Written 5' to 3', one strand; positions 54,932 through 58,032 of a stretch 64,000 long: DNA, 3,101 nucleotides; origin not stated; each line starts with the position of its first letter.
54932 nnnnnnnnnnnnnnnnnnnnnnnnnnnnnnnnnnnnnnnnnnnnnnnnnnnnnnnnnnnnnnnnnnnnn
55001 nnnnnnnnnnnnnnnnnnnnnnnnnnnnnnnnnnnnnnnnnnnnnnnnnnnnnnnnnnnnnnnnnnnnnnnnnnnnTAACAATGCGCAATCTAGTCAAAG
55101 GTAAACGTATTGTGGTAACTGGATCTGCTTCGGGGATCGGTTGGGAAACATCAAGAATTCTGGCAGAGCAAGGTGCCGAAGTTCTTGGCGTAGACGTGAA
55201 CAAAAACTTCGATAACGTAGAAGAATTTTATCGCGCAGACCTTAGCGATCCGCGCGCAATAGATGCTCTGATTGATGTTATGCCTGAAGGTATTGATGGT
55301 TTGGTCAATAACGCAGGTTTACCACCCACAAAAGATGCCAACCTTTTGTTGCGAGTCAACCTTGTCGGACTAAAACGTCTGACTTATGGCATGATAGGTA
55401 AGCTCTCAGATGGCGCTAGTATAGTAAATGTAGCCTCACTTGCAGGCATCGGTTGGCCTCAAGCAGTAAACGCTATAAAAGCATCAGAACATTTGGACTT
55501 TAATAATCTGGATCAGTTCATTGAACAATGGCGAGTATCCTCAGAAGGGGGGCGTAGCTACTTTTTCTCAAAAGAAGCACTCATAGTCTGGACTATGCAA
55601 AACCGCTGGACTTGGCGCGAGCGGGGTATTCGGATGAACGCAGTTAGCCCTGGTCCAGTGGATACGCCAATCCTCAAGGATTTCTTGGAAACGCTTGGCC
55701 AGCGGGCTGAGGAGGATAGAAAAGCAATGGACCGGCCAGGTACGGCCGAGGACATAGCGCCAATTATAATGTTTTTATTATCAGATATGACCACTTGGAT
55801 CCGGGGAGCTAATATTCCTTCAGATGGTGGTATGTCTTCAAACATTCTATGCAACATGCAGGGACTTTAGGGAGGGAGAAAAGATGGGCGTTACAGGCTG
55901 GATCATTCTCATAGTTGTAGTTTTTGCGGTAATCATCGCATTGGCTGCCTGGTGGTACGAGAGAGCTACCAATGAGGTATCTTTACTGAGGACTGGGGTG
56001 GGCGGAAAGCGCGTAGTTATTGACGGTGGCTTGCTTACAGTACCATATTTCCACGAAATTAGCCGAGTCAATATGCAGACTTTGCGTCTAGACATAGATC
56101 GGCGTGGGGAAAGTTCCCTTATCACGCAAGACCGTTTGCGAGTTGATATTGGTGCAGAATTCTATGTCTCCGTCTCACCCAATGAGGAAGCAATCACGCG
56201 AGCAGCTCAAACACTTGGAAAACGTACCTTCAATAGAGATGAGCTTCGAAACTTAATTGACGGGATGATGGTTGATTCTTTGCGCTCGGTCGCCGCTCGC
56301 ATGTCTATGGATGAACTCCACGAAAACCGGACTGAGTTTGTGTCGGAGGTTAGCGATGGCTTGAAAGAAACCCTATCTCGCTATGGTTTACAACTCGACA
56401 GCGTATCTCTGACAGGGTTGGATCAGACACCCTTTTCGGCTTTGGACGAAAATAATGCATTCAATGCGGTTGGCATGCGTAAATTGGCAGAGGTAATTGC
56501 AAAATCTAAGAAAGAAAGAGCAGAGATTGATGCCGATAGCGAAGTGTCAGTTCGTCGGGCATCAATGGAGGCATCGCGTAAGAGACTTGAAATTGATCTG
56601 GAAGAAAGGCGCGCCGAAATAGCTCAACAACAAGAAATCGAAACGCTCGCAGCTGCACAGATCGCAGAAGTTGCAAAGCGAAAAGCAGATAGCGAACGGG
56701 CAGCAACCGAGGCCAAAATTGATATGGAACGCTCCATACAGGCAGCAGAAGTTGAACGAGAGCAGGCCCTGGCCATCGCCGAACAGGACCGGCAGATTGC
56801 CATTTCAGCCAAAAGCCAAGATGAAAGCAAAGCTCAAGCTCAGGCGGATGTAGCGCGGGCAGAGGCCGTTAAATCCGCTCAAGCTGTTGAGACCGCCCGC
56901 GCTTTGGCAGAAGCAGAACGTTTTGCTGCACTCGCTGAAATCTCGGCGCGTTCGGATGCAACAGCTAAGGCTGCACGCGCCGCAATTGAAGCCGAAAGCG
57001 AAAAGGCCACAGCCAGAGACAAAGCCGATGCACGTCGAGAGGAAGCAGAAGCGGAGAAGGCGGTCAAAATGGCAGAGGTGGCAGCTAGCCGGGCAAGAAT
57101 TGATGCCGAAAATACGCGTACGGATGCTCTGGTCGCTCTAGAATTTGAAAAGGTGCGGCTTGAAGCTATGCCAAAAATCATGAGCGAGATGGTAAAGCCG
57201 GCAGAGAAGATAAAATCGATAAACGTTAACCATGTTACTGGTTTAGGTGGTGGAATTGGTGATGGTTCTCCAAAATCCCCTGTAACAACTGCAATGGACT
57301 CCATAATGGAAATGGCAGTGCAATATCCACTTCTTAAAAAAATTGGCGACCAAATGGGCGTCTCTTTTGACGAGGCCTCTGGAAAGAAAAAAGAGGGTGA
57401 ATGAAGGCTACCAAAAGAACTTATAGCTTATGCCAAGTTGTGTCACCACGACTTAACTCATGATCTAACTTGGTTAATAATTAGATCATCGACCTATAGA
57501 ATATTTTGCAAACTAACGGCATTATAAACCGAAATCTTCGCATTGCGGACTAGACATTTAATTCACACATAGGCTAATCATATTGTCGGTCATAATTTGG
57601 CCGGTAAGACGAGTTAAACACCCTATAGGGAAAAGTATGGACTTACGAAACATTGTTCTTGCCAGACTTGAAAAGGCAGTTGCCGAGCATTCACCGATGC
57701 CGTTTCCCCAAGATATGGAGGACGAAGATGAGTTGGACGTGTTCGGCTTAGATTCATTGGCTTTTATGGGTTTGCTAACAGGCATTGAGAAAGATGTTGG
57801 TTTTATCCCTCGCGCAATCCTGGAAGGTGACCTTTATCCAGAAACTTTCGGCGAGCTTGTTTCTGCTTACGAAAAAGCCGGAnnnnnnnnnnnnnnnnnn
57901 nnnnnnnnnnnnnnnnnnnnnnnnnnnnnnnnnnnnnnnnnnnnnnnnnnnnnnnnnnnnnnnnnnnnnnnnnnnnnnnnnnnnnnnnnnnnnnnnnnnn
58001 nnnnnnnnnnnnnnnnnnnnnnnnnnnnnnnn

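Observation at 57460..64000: Stand-alone ACP, benzoate-CoA-ligase-like adenylating enzyme and modular type I PKS (KS-AT-DH-KR...), cut off by the window edge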

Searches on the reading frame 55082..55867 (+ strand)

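Call 11: search_protein_families(library=pfam, proteins=[window:55082-55867:+])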
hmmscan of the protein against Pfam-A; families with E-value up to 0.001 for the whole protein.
window:55082-55867:+ (262 aa): 3 families
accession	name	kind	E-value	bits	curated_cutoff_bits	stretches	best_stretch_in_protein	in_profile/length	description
PF13561.12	adh_short_C2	-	4.7e-32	111.9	27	2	155-252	138-236/236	Enoyl-(Acyl carrier protein) reductase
PF00106.31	adh_short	-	2.1e-21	76.7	26.6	2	8-123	1-141/195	short chain dehydrogenase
PF01370.27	Epimerase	-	3.5e-05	23.8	20.9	1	10-85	1-78/240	NAD dependent epimerase/dehydratase family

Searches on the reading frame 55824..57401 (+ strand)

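Call 11: search_protein_families(library=pfam, proteins=[window:55824-57401:+])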
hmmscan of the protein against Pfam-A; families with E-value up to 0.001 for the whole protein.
window:55824-57401:+ (526 aa): 2 families
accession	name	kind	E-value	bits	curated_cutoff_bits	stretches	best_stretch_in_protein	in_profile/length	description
PF15975.10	Flot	-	1.1e-30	106.7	27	1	397-513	2-124/124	Flotillin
PF01145.31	Band_7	-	2.2e-20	73.9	23.6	1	55-237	11-176/176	SPFH domain / Band 7 family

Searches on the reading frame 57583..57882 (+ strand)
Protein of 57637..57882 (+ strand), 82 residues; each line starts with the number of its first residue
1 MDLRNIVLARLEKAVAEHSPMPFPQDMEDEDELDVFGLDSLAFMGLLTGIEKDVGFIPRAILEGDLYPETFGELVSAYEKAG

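Call 7: search_protein_families(library=pfam, proteins=[window:57637-57882:+])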
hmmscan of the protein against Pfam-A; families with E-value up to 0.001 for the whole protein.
window:57637-57882:+ (82 aa): 0 families

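Call 8: search_protein_families(library=ncbifam, proteins=[window:57637-57882:+])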
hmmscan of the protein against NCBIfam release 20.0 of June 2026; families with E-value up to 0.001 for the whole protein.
window:57637-57882:+ (82 aa): 0 families

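Call 10: search_protein_families(library=pfam, proteins=[window:57637-57882:+, window:57583-57882:+], max_evalue=10)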
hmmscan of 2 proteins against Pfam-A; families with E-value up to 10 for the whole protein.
window:57637-57882:+ (82 aa): 1 family
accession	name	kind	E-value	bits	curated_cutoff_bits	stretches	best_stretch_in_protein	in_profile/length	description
PF00550.31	PP-binding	-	0.0039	17.9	20.8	1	25-55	16-46/67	Phosphopantetheine attachment site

window:57583-57882:+ (100 aa): 1 family
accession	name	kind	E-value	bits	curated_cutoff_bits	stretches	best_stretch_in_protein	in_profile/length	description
PF00550.31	PP-binding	-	0.0057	17.3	20.8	1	43-73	16-46/67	Phosphopantetheine attachment site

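Call 36: search_solved_structures(query=A1, max_evalue=1)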
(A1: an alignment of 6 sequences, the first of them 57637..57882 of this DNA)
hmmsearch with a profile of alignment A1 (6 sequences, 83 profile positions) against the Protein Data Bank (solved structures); distinct sequences matched with E-value up to 1: 10.
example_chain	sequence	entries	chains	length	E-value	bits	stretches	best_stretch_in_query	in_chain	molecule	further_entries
7e42_A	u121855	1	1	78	0.026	17.7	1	9-55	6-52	Acyl carrier protein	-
3ek2_A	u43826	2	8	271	0.046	16.9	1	12-67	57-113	Enoyl-(Acyl-carrier-protein) reductase (NADH) | Enoyl-[acyl-carrier-protein] reductase [NADH]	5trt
4rlh_A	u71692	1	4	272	0.046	16.9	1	13-67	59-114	Enoyl-[acyl-carrier-protein] reductase [NADH]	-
4bku_A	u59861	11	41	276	0.048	16.8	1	13-67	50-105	ENOYL-[ACYL-CARRIER-PROTEIN] REDUCTASE [NADH]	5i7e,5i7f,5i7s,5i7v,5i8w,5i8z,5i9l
1nq4_A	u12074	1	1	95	0.084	16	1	8-56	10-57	Oxytetracycline polyketide synthase acyl carrier protein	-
7zma_A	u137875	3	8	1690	0.26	14.5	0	25-61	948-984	Putative polyketide synthase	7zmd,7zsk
4h2w_C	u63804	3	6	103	0.39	13.9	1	11-54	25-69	Aminoacyl carrier protein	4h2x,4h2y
2jq4_A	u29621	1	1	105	0.4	13.9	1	11-54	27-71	Hypothetical protein Atu2571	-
2kw2_A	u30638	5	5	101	0.46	13.7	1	10-56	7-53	Specialized acyl carrier protein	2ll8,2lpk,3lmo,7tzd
2n57_A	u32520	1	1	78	0.66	13.2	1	10-59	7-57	Acyl carrier protein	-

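Call 47: predict_structure(protein=window:57637-57882:+)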
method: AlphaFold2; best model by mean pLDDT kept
length: 82 residues; sequences in the alignment: 1
mean_pLDDT: 61.3   pTM: 0.44
mean pLDDT of the five models: 61.3, 58.3, 52.4, 46.9, 45.6
residues with pLDDT >= 90: 0; 70-90: 14; 50-70: 59; < 50: 9
segments of 3 or more residues with pLDDT < 50: 77-82
pLDDT, mean of each block of 10 residues (from residue 1): 64 71 61 63 70 65 52 50 41
secondary structure, 60 per line:
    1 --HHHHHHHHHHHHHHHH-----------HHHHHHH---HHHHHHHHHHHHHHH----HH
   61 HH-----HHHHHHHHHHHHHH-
elements in order: H3-18 H30-36 H40-54 H59-62 H68-81

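Call 52: fold_search(model_id=the predicted structure, library=pdb)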
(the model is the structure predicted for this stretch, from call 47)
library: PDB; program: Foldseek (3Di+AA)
matches with E <= 10: 49; with E <= 0.001: 0
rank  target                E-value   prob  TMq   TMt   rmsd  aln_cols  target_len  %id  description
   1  5wkp_C                3.3e-01  0.54  0.48  0.52   4.0        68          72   18  Crystal Structure of the Human mitochondrial Cysteine Desulfurase in complex with ISD11 and Iron-Sulfur Cluster Scaffo (released 2017-11-15)
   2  7ak6_T                5.4e-01  0.33  0.47  0.51   4.6        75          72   20  Cryo-EM structure of ND6-P25L mutant respiratory complex I from Mus musculus at 3.8 A (released 2021-02-03)
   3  8zt4_A                6.6e-01  0.33  0.50  0.20   5.1        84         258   19  Complex structure of N-acetyltransferase SbzI and carrier protein SbzG in the biosynthesis of altemicidin (released 2025-02-05)
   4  7bvc_P                7.6e-01  0.44  0.58  0.55   3.9        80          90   19  Cryo-EM structure of Mycobacterium smegmatis arabinosyltransferase EmbA-EmbB-AcpM2 in complex with ethambutol (released 2020-04-29)
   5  7x0f_C                1.1e+00  0.35  0.52  0.13   3.4        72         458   24  Structure of Pseudomonas NRPS protein, AmbB-TC bound to Ppant (released 2022-06-15)
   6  8jfg_G                1.2e+00  0.28  0.50  0.54   3.8        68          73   19  Crystal structure of 3-oxoacyl-ACP reductase FabG in complex with NADP+ and 3-keto-octanoyl-ACP from Helicobacter pylo (released 2023-11-15)
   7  4h2w_C                1.2e+00  0.21  0.47  0.48   5.0        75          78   25  Crystal structure of engineered Bradyrhizobium japonicum glycine:[carrier protein] ligase complexed with carrier prote (released 2013-03-06)
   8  9mx0_B                1.4e+00  0.33  0.59  0.59   3.2        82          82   22  Cluster of bipartite complex of MmpL5-AcpM from Mycolicibacterium smegmatis (released 2025-07-30)
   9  7x0f_D                1.6e+00  0.28  0.53  0.13   3.3        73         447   23  Structure of Pseudomonas NRPS protein, AmbB-TC bound to Ppant (released 2022-06-15)
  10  8qzi_E                1.8e+00  0.23  0.54  0.52   3.2        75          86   20  Crystal structure of PptT-ACP from Mycobacterium tuberculosis (released 2024-06-19)
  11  7r49_F                1.8e+00  0.14  0.39  0.42   3.5        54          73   24  Crystal structure of the L. plantarum acyl carrier protein synthase (AcpS)in complex with D-alanyl carrier protein (Dl (released 2022-08-03)
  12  7x0f_B                2.0e+00  0.25  0.55  0.13   3.4        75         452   23  Structure of Pseudomonas NRPS protein, AmbB-TC bound to Ppant (released 2022-06-15)
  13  9dkr_D                2.0e+00  0.12  0.43  0.46   5.0        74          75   18  Crystal structure of CcbD complexed with PCP domain of CcbZ (released 2025-10-01)
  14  8tko_C                2.2e+00  0.08  0.39  0.34   5.9        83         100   18  KS-AT core of 6-deoxyerythronolide B synthase (DEBS) Module 3 crosslinked with its translocation ACP partner of Module (released 2024-07-31)
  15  7bvf_P                2.3e+00  0.16  0.52  0.53   4.2        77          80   21  Cryo-EM structure of Mycobacterium tuberculosis arabinosyltransferase EmbA-EmbB-AcpM2 in complex with ethambutol (released 2020-04-29)
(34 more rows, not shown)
